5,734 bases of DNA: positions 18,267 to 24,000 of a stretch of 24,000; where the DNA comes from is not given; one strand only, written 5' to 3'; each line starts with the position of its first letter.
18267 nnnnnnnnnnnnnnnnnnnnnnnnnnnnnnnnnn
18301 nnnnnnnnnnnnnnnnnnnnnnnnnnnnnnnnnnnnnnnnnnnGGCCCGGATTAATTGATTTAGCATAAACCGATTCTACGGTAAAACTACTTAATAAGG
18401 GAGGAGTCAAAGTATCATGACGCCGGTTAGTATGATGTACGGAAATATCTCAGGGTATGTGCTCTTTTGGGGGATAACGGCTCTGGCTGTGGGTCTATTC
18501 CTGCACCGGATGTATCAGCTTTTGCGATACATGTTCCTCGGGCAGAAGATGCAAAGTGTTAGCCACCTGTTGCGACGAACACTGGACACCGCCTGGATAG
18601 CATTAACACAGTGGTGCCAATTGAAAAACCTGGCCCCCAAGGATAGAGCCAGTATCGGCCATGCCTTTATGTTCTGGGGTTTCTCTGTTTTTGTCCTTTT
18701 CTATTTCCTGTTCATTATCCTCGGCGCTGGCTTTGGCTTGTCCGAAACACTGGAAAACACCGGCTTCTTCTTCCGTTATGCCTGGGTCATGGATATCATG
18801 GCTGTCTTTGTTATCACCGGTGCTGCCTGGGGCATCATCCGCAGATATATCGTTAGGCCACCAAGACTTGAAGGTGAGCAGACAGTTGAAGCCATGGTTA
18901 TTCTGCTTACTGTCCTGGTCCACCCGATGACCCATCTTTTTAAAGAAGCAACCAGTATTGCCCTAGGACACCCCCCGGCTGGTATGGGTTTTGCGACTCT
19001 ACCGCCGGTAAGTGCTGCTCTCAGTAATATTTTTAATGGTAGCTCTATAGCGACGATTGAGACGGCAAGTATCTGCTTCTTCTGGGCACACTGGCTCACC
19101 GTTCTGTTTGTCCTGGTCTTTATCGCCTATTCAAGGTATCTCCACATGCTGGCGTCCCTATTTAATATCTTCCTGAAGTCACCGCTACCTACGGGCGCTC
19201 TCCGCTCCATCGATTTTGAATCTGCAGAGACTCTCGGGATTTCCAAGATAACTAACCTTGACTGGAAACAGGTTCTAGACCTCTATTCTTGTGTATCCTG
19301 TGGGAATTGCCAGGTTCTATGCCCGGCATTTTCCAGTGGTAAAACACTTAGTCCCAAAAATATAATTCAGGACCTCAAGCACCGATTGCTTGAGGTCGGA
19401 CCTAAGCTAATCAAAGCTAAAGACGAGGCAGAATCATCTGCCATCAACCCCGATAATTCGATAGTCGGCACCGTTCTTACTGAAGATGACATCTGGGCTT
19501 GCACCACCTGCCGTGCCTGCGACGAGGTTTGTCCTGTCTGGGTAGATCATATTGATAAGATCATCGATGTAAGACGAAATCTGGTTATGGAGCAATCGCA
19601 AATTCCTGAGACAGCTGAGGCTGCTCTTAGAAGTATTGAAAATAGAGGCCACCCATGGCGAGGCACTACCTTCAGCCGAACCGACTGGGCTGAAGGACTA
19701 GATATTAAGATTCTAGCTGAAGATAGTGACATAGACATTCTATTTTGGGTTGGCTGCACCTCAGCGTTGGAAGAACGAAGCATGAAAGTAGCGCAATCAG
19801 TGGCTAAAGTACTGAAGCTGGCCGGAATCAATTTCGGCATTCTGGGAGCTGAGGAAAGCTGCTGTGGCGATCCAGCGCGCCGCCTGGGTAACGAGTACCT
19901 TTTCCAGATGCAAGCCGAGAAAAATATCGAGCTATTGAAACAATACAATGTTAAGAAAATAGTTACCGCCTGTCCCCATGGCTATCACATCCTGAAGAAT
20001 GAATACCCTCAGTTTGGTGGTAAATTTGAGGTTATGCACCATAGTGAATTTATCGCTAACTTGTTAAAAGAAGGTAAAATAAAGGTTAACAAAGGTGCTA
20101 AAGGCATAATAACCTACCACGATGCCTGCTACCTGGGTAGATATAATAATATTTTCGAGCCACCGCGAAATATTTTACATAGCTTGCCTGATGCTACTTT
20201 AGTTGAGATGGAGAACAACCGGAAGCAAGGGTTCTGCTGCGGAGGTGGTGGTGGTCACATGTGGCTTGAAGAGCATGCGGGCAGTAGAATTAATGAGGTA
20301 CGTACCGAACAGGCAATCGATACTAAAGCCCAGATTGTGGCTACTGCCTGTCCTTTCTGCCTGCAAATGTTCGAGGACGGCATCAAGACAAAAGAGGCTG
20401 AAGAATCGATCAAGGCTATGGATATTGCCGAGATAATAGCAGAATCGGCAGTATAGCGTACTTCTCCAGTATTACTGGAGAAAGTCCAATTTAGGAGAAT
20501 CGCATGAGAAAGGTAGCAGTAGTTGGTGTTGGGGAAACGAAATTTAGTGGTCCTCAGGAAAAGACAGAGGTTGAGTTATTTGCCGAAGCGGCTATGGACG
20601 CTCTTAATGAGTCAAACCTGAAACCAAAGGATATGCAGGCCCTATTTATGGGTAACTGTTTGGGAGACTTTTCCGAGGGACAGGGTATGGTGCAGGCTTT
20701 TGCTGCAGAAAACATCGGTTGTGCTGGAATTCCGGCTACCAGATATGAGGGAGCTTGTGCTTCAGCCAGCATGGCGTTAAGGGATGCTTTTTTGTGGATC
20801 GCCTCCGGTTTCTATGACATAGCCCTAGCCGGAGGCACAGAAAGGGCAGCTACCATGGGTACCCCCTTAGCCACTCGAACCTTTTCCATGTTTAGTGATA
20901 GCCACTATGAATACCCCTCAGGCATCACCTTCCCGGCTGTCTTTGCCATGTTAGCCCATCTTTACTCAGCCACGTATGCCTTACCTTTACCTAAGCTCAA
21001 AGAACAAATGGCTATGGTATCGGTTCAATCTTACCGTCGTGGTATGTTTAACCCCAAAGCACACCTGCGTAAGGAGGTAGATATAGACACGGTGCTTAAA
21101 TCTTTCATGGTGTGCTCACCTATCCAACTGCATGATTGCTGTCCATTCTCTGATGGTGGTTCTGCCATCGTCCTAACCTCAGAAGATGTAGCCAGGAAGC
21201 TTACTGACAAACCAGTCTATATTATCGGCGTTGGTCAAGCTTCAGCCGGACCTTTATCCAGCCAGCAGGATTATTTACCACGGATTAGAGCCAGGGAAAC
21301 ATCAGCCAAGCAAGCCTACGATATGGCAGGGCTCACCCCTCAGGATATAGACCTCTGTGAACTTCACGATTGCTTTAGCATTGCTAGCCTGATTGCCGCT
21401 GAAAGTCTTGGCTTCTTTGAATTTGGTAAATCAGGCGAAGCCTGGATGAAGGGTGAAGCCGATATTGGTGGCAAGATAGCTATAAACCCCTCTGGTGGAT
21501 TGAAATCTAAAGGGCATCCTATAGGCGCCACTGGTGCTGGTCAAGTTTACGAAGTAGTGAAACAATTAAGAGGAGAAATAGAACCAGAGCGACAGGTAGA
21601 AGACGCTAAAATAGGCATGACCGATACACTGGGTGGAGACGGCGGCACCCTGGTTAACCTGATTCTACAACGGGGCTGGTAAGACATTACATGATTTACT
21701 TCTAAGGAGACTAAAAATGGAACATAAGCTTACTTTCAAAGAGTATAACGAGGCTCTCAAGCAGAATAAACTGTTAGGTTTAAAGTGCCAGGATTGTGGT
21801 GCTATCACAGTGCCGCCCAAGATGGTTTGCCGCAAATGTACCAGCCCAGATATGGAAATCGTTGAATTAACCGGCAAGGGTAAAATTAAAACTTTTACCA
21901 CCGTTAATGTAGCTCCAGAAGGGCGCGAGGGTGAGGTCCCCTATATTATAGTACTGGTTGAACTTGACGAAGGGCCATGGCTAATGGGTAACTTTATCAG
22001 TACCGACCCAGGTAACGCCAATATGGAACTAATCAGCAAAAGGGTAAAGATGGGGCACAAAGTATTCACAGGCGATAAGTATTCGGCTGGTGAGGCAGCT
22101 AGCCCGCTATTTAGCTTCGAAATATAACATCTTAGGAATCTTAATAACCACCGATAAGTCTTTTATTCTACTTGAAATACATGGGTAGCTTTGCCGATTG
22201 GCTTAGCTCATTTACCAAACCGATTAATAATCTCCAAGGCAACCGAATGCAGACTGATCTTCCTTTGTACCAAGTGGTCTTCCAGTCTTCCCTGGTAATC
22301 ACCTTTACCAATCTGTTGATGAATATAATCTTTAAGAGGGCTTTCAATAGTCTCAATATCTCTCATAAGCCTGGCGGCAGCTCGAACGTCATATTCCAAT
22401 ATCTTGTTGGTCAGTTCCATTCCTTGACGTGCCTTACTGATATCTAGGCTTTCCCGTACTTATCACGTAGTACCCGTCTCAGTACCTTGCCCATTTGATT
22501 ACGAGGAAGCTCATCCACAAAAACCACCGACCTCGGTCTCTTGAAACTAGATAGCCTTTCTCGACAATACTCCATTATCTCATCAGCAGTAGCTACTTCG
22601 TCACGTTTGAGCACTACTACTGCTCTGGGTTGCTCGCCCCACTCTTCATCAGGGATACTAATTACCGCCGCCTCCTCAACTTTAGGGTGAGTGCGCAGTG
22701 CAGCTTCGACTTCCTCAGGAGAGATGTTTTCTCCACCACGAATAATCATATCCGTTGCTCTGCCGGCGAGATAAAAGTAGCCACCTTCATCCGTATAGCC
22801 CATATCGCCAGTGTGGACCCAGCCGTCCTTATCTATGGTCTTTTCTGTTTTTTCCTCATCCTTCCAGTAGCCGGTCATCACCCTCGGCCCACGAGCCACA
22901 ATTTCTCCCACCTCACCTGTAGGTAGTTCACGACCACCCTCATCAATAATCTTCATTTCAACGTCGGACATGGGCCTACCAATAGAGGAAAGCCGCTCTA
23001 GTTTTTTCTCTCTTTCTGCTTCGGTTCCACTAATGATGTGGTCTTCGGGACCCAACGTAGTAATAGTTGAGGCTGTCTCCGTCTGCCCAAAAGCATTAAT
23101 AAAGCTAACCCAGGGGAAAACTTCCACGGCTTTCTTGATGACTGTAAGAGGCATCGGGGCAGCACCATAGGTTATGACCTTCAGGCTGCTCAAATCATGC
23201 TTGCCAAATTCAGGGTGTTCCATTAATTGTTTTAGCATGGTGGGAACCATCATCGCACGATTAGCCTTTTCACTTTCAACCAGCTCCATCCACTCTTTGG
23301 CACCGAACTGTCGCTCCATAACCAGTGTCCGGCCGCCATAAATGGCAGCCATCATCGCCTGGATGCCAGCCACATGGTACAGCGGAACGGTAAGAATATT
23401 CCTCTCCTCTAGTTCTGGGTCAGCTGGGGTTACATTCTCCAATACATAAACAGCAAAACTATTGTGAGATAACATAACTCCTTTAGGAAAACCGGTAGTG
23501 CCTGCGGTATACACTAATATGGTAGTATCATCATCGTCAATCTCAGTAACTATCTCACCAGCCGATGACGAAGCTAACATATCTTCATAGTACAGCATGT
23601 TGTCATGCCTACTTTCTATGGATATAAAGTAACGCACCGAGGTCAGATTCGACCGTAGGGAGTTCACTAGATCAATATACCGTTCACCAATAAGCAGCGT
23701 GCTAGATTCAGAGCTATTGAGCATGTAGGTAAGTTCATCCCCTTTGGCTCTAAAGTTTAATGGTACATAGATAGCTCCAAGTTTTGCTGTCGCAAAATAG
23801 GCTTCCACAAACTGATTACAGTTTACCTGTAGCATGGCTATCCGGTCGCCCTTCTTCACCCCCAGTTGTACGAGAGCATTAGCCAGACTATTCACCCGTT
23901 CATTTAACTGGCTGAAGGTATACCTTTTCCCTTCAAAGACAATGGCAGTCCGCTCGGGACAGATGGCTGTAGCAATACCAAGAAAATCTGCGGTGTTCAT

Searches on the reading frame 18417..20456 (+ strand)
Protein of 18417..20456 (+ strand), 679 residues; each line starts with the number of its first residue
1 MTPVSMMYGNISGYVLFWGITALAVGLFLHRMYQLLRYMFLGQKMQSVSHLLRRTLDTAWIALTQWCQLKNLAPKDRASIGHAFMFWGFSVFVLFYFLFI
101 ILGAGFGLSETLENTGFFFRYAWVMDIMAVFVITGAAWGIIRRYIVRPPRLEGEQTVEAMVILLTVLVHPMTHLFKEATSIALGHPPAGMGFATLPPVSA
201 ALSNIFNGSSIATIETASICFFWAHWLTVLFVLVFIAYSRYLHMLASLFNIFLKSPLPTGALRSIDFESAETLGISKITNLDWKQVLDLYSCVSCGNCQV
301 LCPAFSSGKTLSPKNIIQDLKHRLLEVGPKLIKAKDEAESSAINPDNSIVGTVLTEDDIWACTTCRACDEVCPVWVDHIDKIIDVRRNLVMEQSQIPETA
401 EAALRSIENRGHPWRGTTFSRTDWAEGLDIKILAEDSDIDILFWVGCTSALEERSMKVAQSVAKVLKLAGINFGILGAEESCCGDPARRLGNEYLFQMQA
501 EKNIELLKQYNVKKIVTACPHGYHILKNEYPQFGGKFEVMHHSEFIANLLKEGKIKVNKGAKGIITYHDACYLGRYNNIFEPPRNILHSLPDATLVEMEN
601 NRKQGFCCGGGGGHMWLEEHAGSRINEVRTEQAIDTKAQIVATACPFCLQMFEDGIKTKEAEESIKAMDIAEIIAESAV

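Call 83: search_protein_families(library=pfam, proteins=[window:18417-20456:+], max_evalue=0.01)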
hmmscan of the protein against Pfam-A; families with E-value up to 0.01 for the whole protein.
window:18417-20456:+ (679 aa): 8 families
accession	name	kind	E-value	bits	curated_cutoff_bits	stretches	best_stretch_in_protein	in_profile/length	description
PF02754.22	CCG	-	1e-34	118.9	20.6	2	565-652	1-84/85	Cysteine-rich domain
PF13183.11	Fer4_8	-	4.2e-10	40.5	27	1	289-374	2-66/68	4Fe-4S dicluster domain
PF13237.11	Fer4_10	-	4.8e-06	26.8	25.5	1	286-373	3-53/53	4Fe-4S dicluster domain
PF13187.11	Fer4_9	-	6e-06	26.6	27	1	292-373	2-48/52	4Fe-4S dicluster domain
PF13534.11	Fer4_17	-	0.00018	22.4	22.2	0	291-374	1-58/61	4Fe-4S dicluster domain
PF12797.12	Fer4_2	-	0.00075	19.8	24.5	1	283-304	1-22/22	4Fe-4S binding domain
PF14697.11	Fer4_21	-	0.0015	19.1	35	0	342-374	25-53/59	4Fe-4S dicluster domain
PF12838.12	Fer4_7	-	0.0032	18.3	27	0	291-374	1-50/52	4Fe-4S dicluster domain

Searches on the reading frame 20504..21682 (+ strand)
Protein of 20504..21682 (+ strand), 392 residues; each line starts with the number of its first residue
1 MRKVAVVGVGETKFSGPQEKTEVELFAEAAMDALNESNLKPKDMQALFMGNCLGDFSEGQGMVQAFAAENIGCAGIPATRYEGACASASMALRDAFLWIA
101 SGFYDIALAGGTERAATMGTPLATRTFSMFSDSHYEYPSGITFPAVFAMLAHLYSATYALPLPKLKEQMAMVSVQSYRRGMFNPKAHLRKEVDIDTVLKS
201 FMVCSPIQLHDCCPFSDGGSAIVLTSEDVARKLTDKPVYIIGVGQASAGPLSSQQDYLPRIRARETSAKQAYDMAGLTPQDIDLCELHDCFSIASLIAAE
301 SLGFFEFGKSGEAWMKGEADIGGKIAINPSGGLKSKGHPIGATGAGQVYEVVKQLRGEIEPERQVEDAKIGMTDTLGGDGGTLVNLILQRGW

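Call 83: search_protein_families(library=pfam, proteins=[window:20504-21682:+], max_evalue=0.01)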
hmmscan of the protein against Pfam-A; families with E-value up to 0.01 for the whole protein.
window:20504-21682:+ (392 aa): 6 families
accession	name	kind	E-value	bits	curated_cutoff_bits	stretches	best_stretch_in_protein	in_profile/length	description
PF22691.2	Thiolase_C_1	-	7.2e-39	133.2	28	1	251-390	8-144/144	Thiolase C-terminal domain-like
PF00108.29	Thiolase_N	-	5.9e-16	59.1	26.4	1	5-227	2-259/260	Thiolase, N-terminal domain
PF02803.24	Thiolase_C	-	7e-11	42.3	27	1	268-357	28-99/123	Thiolase, C-terminal domain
PF00109.32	ketoacyl-synt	-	0.00011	22.4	20.8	1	60-131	150-220/252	Beta-ketoacyl synthase, N-terminal domain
PF07451.17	SpoVAD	-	0.00015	21.1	22.1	1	19-112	48-133/329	Stage V sporulation protein AD (SpoVAD)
PF02801.28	Ketoacyl-synt_C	-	0.002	18.6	20.8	0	257-289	20-52/119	Beta-ketoacyl synthase, C-terminal domain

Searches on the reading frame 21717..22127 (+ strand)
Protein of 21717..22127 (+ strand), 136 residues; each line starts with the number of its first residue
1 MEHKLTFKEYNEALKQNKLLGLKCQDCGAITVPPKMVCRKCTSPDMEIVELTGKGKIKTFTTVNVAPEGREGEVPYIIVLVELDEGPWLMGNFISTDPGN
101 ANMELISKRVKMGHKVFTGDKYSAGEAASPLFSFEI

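Call 83: search_protein_families(library=pfam, proteins=[window:21717-22127:+], max_evalue=0.01)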
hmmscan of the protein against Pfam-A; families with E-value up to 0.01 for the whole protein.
window:21717-22127:+ (136 aa): 2 families
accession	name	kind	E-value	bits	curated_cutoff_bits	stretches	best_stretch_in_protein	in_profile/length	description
PF01796.24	OB_ChsH2_C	-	1.4e-16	60.6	27.1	1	49-110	2-54/65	ChsH2, C-terminal OB-fold domain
PF12172.15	zf-ChsH2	-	1.4e-10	41.2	23.2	1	12-47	2-37/37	ChsH2, rubredoxin-like zinc ribbon domain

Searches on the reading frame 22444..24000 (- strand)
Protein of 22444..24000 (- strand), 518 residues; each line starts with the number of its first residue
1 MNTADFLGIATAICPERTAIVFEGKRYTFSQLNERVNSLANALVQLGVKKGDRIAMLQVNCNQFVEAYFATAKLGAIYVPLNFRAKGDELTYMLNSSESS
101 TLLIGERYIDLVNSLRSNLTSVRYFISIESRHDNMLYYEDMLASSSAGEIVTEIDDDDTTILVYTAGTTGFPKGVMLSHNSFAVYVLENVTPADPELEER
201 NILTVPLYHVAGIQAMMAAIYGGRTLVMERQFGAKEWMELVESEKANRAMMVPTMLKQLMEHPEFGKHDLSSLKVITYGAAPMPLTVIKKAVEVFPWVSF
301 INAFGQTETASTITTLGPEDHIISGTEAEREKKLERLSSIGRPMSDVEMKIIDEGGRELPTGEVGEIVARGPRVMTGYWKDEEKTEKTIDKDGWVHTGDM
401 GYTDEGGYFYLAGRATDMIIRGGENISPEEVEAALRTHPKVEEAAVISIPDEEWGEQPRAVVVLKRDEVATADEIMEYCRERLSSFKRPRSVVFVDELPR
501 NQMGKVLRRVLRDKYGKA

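Call 83: search_protein_families(library=pfam, proteins=[window:22444-24000:-], max_evalue=0.01)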
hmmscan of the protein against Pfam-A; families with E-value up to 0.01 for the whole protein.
window:22444-24000:- (518 aa): 2 families
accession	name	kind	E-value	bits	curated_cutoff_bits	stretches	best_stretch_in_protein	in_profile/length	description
PF00501.34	AMP-binding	-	6.2e-90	302.2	29.9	1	15-379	9-384/384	AMP-binding enzyme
PF13193.12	AMP-binding_C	-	3.9e-23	82.6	24.5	1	430-505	1-76/76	AMP-binding enzyme C-terminal domain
